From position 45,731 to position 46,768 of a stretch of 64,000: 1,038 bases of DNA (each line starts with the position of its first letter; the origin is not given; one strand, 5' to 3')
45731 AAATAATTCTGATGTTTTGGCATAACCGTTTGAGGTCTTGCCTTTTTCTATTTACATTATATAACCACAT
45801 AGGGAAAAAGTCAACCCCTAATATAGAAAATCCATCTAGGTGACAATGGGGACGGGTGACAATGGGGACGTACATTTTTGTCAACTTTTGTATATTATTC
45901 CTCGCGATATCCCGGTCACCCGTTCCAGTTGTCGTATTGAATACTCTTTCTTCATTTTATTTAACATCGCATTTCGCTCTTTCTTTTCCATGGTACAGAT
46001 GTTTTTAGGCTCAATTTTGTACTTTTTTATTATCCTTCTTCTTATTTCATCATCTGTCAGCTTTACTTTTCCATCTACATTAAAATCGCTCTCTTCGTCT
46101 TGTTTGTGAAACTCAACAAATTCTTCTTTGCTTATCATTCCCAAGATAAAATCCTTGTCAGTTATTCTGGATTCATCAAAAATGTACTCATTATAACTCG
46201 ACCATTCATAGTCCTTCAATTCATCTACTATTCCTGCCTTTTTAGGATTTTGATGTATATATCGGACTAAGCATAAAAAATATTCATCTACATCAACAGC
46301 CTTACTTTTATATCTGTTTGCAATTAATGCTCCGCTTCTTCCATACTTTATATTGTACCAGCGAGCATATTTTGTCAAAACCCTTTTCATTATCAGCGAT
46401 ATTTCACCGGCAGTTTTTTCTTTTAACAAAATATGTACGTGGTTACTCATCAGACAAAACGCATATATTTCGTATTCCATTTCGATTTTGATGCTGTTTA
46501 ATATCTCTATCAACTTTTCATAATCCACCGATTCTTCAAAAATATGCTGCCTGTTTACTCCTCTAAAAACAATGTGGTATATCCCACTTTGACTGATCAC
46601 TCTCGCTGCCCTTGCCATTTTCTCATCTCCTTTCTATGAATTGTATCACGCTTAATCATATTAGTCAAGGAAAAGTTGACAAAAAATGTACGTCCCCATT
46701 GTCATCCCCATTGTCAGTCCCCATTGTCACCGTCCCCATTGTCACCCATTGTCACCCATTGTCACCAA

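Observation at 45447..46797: Y1/HuH transposase element whose inverted termini are arrays of a 13-bp tandem repeat, with an extra solo left end enclosing the type I TA module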

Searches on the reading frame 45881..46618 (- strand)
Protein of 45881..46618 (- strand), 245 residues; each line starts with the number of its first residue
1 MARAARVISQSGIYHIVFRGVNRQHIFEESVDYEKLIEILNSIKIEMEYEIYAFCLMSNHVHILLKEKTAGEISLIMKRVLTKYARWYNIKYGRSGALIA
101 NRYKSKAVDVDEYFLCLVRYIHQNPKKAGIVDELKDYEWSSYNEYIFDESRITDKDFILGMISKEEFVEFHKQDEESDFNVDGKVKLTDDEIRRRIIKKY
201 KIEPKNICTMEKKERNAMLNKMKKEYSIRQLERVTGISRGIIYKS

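Call 5: search_protein_families(library=pfam, proteins=[window:45881-46618:-], max_evalue=1)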
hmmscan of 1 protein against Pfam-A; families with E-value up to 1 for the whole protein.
window:45881-46618:- (245 aa): 1 family
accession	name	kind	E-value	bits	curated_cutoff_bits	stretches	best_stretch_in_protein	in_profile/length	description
PF01797.21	Y1_Tnp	-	2.8e-16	60.2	23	1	13-124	6-121/121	Transposase IS200 like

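Call 9: find_homologous_proteins(query=window:45881-46618:-)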
Query window:45881-46618:- (245 aa): 2539 proteins with E <= 0.001 among 2950 candidates; the best 120 are listed.
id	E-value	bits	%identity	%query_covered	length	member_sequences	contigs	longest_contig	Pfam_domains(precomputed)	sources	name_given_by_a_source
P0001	6.8e-150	515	96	100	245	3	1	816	PF01797.22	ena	-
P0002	1.3e-134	465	84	100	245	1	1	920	PF01797.22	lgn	-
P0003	9.7e-118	410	75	100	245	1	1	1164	PF01797.22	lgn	-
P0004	6.4e-116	404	74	100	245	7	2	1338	PF01797.22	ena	-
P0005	2.1e-115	402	75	100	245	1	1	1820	PF01797.22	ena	-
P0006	4.7e-115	401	74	100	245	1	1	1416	PF01797.22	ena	-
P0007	1.9e-111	389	73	100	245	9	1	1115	PF01797.22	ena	-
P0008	8.2e-107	374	68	100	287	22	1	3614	PF01797.22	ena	-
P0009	3.2e-106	372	70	100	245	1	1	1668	PF01797.22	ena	-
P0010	5.1e-106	371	68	100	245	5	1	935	PF01797.22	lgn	-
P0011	1.3e-105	370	69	100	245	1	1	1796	PF01797.22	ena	-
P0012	2.2e-105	369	67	100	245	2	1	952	PF01797.22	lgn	-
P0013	3.2e-105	369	69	100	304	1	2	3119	PF01797.22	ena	-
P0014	1.4e-104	366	68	100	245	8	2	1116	PF01797.22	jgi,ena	jgi:REP element-mobilizing transposase RayT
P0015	2.6e-104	366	68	100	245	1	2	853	PF01797.22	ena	-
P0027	5.6e-102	358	68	100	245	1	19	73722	PF01797.22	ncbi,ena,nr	ncbi:MAG: transposase [Oscillospiraceae bacterium]|nr:transposase [Oscillospiraceae bacterium] MBQ45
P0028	1.5e-101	357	67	100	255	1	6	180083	PF01797.22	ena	-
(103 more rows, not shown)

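Call 10: search_protein_families(library=ncbifam, proteins=[window:45881-46618:-], max_evalue=1)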
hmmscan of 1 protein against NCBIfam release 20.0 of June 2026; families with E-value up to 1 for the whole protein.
window:45881-46618:- (245 aa): 2 families
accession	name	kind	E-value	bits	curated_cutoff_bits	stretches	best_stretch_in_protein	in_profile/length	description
NF047646.1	REP_Tyr_transpos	equivalog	9.3e-20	71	80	1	5-140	3-146/146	REP-associated tyrosine transposase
NF033573.1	transpos_IS200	equivalog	2e-07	31.2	55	1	13-92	12-90/126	IS200/IS605 family transposase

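Call 11: find_related_loci(query=window:45881-46618:-, collection=genome_contigs, flank=4000)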
Query window:45881-46618:- (245 aa) in genome_contigs; peptide patterns used: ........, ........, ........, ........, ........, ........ (x = any residue, [..] = any of these).
65 stretches matched a pattern; 19 encode a relative of the query (tblastn E <= 1e-3); 19 distinct loci.
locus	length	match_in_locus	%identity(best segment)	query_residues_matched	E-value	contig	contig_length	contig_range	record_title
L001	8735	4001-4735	68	1-245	3e-116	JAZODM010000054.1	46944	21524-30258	MAG: Clostridia bacterium isolate T1900044751_TS20190417.MAGScoT_cleanbin_000135 SGB_2222_k141_1682091, whole genome sho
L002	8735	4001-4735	67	1-245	2e-113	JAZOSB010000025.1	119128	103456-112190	MAG: Clostridia bacterium isolate T1900045549_YK20190243.MAGScoT_cleanbin_000007 SGB_7859_k141_1195519, whole genome sho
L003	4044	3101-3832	67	1-244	2e-110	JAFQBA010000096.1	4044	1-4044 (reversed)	MAG: Clostridia bacterium isolate RGIG1656 Goat_Cecum-1__c476699, whole genome shotgun sequence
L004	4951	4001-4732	67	1-244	2e-109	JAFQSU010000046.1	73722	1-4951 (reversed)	MAG: Oscillospiraceae bacterium isolate RGIG2118 Goat_Colon-4__c322155, whole genome shotgun sequence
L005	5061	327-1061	67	1-244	5e-106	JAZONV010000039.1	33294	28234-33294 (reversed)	MAG: Clostridia bacterium isolate T1900045635_YK20190329.MAGScoT_cleanbin_000026 SGB_8089_k141_3665689, whole genome sho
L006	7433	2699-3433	67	1-244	1e-105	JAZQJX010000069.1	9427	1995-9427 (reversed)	MAG: Clostridia bacterium isolate T1900044616_TS20190082.MAGScoT_cleanbin_000026 SGB_854_k141_1763815, whole genome shot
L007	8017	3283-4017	59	1-245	4e-101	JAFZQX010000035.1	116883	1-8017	MAG: Clostridia bacterium isolate RGIG8016 Water_buffalos_Rumen-1__c723893, whole genome shotgun sequence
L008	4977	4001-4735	59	1-245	4e-97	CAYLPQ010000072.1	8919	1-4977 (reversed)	MAG TPA_asm: uncultured Oscillospiraceae bacterium isolate SRP315200_co1_262 genome assembly, contig: NODE_18123_length_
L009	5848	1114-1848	58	1-245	2e-95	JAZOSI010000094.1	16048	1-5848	MAG: Congzhengia sp. isolate T1900045545_YK20190239.MAGScoT_cleanbin_000009 SGB_7841_k141_930450, whole genome shotgun s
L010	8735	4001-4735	58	1-245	5e-94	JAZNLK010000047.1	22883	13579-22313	MAG: Clostridia bacterium isolate T1900044670_TS20190136.MAGScoT_cleanbin_000036 SGB_1582_k141_1542367, whole genome sho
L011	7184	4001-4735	58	1-245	4e-94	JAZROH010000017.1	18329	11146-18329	MAG: Clostridia bacterium isolate T1900045393_YK20190083.MAGScoT_cleanbin_000003 SGB_6944_k141_3038862, whole genome sho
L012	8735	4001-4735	57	1-245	3e-92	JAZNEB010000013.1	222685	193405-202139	MAG: Clostridia bacterium isolate T1900044723_TS20190189.MAGScoT_cleanbin_000019 SGB_1921_k141_980123, whole genome shot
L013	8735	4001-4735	59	1-245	1e-87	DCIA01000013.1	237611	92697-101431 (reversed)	MAG TPA_asm: Clostridiales bacterium UBA1738 UBA1738_contig_1211, whole genome shotgun sequence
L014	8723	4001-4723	54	1-242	9e-87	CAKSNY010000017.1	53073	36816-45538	MAG: uncultured Clostridia bacterium isolate REFINED_METABAT215_TOP10_CONTIGS_1500_ASSEMBLY_K77_MERGED__Hadza_MoBio_hadz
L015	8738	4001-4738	53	1-245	5e-85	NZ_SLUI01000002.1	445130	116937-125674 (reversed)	Anaerospora hongkongensis strain DSM 15969 Ga0310510_102, whole genome shotgun sequence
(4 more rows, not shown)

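Call 14: find_encoding_contigs(protein=window:45881-46618:-, flank=6000, max_places=10)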
Protein window:45881-46618:- (245 aa): no gene with exactly this product is on record in the collection.

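Call 15: find_encoding_contigs(protein=P0027, flank=3000, max_places=10)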
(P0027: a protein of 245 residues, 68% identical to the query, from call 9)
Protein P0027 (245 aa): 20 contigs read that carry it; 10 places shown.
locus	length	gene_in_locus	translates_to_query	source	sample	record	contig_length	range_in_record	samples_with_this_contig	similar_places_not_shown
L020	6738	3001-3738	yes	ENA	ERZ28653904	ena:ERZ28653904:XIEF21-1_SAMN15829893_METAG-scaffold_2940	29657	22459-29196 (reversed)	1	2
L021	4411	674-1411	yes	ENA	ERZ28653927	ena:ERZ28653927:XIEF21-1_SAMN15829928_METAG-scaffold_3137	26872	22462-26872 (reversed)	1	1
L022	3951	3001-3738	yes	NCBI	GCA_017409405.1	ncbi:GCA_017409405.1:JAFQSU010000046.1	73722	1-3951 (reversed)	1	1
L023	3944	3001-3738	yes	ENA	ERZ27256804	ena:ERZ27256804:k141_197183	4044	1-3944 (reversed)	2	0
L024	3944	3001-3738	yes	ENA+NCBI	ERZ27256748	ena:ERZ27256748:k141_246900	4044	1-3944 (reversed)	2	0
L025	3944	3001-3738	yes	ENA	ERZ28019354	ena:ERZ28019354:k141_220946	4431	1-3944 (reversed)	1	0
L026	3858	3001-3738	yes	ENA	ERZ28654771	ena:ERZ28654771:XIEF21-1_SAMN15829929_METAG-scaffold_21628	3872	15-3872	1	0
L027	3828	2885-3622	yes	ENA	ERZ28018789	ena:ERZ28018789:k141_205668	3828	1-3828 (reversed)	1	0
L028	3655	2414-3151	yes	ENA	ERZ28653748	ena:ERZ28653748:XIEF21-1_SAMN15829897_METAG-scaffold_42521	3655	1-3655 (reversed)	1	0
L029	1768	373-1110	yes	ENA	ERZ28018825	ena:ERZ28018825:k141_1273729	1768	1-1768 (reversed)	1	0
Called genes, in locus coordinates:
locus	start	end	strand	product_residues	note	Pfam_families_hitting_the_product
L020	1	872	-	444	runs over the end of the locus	?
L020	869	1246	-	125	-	-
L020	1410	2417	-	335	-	PF16927:HisKA_7TM, PF00196:GerE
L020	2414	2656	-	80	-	PF01381:HTH_3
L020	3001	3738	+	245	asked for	PF01797:Y1_Tnp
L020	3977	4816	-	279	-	PF04951:Peptidase_M55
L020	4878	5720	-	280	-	PF03631:Virul_fac_BrkB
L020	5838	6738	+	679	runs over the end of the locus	PF01368:DHH, PF02272:DHHA1, PF17768:RecJ_OB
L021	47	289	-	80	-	PF01381:HTH_3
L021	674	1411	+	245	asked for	PF01797:Y1_Tnp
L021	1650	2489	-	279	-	PF04951:Peptidase_M55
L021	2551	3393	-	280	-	PF03631:Virul_fac_BrkB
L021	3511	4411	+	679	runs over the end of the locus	PF01368:DHH, PF02272:DHHA1, PF17768:RecJ_OB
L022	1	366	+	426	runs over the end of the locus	-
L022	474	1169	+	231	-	PF15654:Tox-WTIP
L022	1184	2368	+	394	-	PF00675:Peptidase_M16, PF05193:Peptidase_M16_C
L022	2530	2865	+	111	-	PF15569:Imm40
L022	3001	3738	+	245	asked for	PF01797:Y1_Tnp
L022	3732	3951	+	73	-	?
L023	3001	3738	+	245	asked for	PF01797:Y1_Tnp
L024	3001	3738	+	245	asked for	PF01797:Y1_Tnp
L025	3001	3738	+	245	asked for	PF01797:Y1_Tnp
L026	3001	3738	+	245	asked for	PF01797:Y1_Tnp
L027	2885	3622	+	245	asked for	PF01797:Y1_Tnp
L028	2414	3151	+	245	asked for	PF01797:Y1_Tnp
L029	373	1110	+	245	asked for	PF01797:Y1_Tnp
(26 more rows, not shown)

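Call 16: find_encoding_contigs(protein=P0028, flank=3000, max_places=10)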
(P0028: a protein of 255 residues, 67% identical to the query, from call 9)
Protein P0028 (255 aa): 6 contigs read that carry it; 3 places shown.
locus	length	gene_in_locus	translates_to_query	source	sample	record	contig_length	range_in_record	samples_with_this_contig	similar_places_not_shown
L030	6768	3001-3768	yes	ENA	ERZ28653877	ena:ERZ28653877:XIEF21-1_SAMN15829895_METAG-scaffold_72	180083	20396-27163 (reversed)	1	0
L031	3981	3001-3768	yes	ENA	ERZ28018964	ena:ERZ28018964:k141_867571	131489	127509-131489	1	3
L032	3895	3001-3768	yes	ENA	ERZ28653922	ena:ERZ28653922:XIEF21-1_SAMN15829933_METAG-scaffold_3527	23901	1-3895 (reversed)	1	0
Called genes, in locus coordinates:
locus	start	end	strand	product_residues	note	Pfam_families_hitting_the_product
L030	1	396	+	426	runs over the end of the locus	-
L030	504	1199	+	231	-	PF15654:Tox-WTIP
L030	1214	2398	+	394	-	PF00675:Peptidase_M16, PF05193:Peptidase_M16_C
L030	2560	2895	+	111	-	PF15569:Imm40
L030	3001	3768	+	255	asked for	PF01797:Y1_Tnp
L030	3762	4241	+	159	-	-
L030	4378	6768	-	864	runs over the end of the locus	PF02861:Clp_N, PF23569:NBD_SMAX1 (weak), PF00004:AAA, PF17871:AAA_lid_9, PF00004:AAA, PF07724:AAA_2, PF07728:AAA_5, PF10431:ClpB_D2-small, +13 more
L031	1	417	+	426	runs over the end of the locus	-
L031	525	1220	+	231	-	PF15654:Tox-WTIP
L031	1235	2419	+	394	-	PF00675:Peptidase_M16, PF05193:Peptidase_M16_C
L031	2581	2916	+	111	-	PF15569:Imm40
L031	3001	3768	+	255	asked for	PF01797:Y1_Tnp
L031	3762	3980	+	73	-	?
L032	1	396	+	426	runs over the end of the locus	-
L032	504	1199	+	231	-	PF15654:Tox-WTIP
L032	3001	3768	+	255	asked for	PF01797:Y1_Tnp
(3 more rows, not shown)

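Call 31: search_solved_structures(query=A1, max_evalue=1, show_alignments=2)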
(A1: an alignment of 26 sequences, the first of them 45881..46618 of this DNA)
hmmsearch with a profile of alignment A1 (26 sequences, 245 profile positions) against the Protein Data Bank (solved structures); distinct sequences matched with E-value up to 1: 21.
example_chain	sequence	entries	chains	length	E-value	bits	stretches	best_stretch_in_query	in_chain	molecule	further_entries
4er8_A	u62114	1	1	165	3.2e-05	26.9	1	30-146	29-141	TnpArep for protein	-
5vh9_A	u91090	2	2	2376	0.0012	21.7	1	65-118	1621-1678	Dynein heavy chain, cytoplasmic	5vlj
3qmz_A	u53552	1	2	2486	0.0013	21.6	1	65-118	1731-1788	Cytoplasmic dynein heavy chain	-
3j67_A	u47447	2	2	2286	0.024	17.5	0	65-117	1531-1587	Dynein motor domain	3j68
4ai6_A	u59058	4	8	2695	0.037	16.9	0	65-117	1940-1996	GLUTATHIONE S-TRANSFERASE CLASS-MU 26 KDA ISOZYME, DYNEIN HEAVY CHAIN CYTOPLASMIC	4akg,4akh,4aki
4w8f_A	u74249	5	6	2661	0.037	16.9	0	65-117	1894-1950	Dynein heavy chain lysozyme chimera | Chimera protein of Dynein and Endolysin | Fusion protein of Dynein and Endolysin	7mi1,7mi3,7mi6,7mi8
2lsl_A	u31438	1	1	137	0.042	16.7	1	105-204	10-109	Telomerase associated protein p65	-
8sv9_A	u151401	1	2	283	0.076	15.8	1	16-78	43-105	Serine/threonine-protein kinase ULK1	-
9se8_A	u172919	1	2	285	0.077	15.8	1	16-78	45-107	Serine/threonine-protein kinase ULK1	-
4wno_A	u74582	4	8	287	0.078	15.8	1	16-78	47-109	Serine/threonine-protein kinase ULK1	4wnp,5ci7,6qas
8p5g_A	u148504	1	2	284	0.078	15.8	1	16-78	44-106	Serine/threonine-protein kinase ULK1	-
8p5h_A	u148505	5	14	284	0.078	15.8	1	16-78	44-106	Serine/threonine-protein kinase ULK1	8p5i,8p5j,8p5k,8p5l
9f32_A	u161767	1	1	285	0.079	15.8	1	16-78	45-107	Serine/threonine-protein kinase ULK1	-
6mnh_A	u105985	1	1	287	0.08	15.8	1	16-78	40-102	Serine/threonine-protein kinase ULK1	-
2f4f_A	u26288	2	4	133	0.26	14.1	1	14-66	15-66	Transposase, putative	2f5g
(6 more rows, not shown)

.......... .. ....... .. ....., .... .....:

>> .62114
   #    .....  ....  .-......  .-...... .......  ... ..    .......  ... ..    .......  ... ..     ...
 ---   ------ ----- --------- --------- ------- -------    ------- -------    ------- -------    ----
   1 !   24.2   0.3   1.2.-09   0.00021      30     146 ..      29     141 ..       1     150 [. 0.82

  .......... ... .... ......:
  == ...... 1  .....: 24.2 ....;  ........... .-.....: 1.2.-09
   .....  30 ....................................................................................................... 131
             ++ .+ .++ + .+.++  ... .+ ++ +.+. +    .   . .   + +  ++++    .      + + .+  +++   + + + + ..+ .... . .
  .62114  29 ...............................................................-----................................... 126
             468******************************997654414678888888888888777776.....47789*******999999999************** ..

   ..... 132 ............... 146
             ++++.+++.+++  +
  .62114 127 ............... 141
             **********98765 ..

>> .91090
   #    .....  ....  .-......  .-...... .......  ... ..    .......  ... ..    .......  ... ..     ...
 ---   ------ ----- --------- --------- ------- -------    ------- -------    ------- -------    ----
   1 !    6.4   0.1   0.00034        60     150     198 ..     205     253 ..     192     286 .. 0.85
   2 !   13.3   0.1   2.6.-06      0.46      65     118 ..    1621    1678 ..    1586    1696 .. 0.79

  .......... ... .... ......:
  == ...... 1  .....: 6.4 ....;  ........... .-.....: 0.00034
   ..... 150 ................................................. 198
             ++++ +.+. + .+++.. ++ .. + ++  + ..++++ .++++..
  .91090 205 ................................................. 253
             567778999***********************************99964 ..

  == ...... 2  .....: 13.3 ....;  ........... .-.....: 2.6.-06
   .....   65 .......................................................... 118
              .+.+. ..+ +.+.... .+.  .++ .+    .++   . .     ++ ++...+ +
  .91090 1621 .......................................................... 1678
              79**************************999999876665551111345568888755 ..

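Call 42: predict_structure(alignment_id=A2)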
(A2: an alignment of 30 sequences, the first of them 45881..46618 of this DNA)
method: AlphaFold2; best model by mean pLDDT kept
length: 245 residues; sequences in the alignment: 30
mean_pLDDT: 88.1   pTM: 0.71
mean pLDDT of the five models: 88.1, 87.8, 87.3, 86.0, 85.0
residues with pLDDT >= 90: 160; 70-90: 65; 50-70: 11; < 50: 9
segments of 3 or more residues with pLDDT < 50: 1-5, 183-186
pLDDT, mean of each block of 10 residues (from residue 1): 55 92 88 98 97 95 95 92 94 83 84 88 93 95 90 95 94 76 57 84 92 94 89 92 91
secondary structure, 60 per line:
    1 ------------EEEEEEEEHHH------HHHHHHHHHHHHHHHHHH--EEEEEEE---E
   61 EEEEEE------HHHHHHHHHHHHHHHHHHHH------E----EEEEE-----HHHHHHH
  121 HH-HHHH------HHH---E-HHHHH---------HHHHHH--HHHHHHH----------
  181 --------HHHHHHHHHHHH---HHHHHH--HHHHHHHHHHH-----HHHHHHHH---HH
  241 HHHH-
elements in order: E13-20 H30-47 E50-56 E60-66 H73-92 E104-108 H114-122 H124-127 H142-146 H156-161 H164-170 H189-200 H204-209 H212-222 H228-235 H239-244
